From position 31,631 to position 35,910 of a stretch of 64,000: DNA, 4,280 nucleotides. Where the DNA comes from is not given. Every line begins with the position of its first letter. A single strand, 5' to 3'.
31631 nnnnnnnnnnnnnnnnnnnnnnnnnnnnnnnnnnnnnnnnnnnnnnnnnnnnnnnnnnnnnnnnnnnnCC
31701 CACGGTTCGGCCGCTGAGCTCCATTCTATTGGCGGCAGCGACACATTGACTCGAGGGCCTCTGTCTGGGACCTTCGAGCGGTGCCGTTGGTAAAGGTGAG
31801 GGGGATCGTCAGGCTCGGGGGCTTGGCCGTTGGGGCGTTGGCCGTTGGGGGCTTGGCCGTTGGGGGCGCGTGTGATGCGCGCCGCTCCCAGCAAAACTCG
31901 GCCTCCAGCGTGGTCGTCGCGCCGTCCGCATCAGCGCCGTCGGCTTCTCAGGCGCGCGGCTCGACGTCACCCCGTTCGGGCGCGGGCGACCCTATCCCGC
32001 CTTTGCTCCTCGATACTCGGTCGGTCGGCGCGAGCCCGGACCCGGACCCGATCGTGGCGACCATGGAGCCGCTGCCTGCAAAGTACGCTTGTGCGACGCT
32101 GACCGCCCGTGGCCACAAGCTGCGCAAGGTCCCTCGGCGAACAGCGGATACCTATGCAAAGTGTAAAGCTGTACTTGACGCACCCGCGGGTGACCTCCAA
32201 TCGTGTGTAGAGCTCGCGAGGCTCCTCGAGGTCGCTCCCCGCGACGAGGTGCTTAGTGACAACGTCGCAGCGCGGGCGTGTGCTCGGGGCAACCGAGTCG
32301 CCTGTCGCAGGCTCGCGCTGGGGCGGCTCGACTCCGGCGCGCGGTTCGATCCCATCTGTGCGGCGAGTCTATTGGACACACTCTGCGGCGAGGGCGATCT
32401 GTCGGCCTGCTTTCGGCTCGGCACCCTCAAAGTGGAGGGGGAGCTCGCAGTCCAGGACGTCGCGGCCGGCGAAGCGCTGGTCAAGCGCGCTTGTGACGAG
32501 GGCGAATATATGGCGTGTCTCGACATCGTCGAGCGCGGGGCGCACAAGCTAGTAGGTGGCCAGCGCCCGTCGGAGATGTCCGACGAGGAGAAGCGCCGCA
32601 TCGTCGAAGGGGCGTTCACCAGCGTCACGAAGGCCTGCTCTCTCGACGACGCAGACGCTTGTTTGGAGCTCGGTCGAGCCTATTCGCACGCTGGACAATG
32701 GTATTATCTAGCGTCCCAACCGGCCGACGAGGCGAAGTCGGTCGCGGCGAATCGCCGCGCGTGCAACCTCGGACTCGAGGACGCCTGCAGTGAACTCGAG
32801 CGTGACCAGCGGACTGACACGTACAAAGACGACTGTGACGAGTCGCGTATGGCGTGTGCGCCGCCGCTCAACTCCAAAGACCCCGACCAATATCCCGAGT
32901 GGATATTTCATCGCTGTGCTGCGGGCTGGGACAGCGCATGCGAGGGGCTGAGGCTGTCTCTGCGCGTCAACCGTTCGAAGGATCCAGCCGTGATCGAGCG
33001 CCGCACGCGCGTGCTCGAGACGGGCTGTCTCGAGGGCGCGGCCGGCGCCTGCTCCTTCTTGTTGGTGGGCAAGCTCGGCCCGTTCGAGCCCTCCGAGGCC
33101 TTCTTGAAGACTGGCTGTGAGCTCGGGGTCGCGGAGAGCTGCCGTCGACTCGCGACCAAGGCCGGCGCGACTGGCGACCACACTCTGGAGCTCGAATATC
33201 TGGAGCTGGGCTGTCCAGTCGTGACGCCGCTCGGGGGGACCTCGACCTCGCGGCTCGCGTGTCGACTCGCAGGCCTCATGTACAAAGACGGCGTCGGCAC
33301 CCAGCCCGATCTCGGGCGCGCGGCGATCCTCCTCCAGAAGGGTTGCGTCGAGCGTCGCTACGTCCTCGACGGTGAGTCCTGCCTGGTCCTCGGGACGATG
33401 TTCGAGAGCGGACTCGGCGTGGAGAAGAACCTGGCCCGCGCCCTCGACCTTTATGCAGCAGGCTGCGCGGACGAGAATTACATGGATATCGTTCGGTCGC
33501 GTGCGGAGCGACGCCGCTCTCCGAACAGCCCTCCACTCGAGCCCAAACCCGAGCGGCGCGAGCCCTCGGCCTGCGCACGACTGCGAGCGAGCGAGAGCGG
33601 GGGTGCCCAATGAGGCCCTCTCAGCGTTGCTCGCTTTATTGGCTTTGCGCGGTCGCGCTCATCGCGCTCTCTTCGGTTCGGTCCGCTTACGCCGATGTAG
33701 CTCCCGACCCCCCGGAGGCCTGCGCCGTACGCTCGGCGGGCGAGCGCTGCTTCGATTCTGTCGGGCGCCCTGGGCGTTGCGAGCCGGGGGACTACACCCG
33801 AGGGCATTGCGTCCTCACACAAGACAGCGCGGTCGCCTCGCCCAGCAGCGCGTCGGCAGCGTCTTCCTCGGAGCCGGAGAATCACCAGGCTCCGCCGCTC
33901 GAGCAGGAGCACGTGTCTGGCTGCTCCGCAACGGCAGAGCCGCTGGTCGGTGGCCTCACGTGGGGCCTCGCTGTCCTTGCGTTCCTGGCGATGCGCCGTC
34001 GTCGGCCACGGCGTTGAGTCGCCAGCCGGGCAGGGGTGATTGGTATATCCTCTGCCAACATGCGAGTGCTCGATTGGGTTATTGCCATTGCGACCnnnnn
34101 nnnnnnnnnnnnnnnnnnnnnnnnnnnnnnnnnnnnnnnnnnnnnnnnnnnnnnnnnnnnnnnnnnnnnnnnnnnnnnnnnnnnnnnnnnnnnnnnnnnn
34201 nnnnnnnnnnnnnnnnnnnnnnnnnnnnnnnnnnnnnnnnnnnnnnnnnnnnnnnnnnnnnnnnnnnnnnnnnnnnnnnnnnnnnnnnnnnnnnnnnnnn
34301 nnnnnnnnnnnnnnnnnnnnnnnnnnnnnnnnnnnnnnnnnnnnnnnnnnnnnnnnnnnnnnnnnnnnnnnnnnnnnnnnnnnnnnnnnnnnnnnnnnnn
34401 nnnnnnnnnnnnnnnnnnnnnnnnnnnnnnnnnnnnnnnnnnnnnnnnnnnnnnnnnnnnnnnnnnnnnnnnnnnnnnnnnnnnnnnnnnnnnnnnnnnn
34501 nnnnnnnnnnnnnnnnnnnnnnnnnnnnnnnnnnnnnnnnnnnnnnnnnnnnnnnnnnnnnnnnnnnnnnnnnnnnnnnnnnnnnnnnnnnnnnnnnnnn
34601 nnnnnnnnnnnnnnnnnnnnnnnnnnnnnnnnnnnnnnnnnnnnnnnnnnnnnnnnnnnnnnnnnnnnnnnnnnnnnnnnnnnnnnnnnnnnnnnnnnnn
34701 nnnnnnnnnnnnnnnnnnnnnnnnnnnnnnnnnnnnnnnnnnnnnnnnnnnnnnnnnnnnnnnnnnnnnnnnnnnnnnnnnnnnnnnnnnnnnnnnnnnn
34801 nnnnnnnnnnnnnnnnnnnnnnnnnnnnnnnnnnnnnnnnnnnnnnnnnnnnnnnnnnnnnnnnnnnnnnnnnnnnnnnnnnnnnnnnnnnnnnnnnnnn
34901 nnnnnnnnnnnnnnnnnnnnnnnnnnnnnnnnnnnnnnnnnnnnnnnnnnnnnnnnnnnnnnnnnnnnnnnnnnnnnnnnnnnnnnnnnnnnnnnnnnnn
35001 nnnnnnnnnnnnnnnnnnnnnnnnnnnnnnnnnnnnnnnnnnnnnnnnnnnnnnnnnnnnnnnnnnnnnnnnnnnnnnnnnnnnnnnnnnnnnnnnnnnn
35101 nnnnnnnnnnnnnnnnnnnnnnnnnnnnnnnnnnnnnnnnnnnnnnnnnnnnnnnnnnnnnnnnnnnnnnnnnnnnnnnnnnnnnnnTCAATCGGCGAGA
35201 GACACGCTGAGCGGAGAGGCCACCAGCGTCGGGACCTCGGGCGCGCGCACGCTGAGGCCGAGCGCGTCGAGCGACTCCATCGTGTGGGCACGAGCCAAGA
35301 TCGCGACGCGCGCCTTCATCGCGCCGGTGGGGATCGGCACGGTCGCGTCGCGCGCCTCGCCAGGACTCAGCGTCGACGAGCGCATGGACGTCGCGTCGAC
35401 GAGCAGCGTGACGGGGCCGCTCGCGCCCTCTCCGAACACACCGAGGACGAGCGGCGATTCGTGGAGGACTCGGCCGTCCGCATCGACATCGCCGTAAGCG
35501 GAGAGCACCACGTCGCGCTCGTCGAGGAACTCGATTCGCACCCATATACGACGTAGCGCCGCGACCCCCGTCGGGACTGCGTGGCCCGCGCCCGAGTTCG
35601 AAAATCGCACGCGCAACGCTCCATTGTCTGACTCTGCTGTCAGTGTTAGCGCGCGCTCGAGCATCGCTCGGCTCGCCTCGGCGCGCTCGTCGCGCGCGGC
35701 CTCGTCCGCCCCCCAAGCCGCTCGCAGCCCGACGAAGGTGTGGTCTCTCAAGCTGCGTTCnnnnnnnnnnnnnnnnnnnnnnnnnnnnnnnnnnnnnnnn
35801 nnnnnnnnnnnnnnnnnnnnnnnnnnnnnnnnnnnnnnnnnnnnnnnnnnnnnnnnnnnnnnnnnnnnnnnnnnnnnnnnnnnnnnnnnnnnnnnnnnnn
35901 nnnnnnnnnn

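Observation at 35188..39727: Sigma-54 activator with a REC-like domain and a CxxC-x4-CxxC knuckle upstream of an operon of DUF4388-like protein, small outer-membrane beta-barrel and pentaheme cytochrome c lipoprotein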

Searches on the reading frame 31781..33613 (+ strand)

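Call 3: search_protein_families(library=pfam, proteins=[window:31781-33613:+], max_evalue=0.01)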
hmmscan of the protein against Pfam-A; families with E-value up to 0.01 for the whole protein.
window:31781-33613:+ (610 aa): 1 family
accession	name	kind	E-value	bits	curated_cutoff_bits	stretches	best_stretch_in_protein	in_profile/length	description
PF08238.18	Sel1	-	7.5e-07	29.9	30.7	0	532-560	2-30/36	Sel1 repeat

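Call 4: search_protein_families(library=ncbifam, proteins=[window:31781-33613:+], max_evalue=0.01)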
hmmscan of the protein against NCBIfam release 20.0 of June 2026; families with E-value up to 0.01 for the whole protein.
window:31781-33613:+ (610 aa): 0 families

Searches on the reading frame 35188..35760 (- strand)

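Call 38: search_protein_families(library=pfam, proteins=[window:35188-35760:-], max_evalue=10)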
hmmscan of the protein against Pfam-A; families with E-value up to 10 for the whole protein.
window:35188-35760:- (190 aa): 1 family
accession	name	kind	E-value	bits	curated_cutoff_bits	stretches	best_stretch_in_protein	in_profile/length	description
PF24156.1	DUF7407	-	0.085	13.6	28.2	1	125-152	34-61/74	Domain of unknown function (DUF7407)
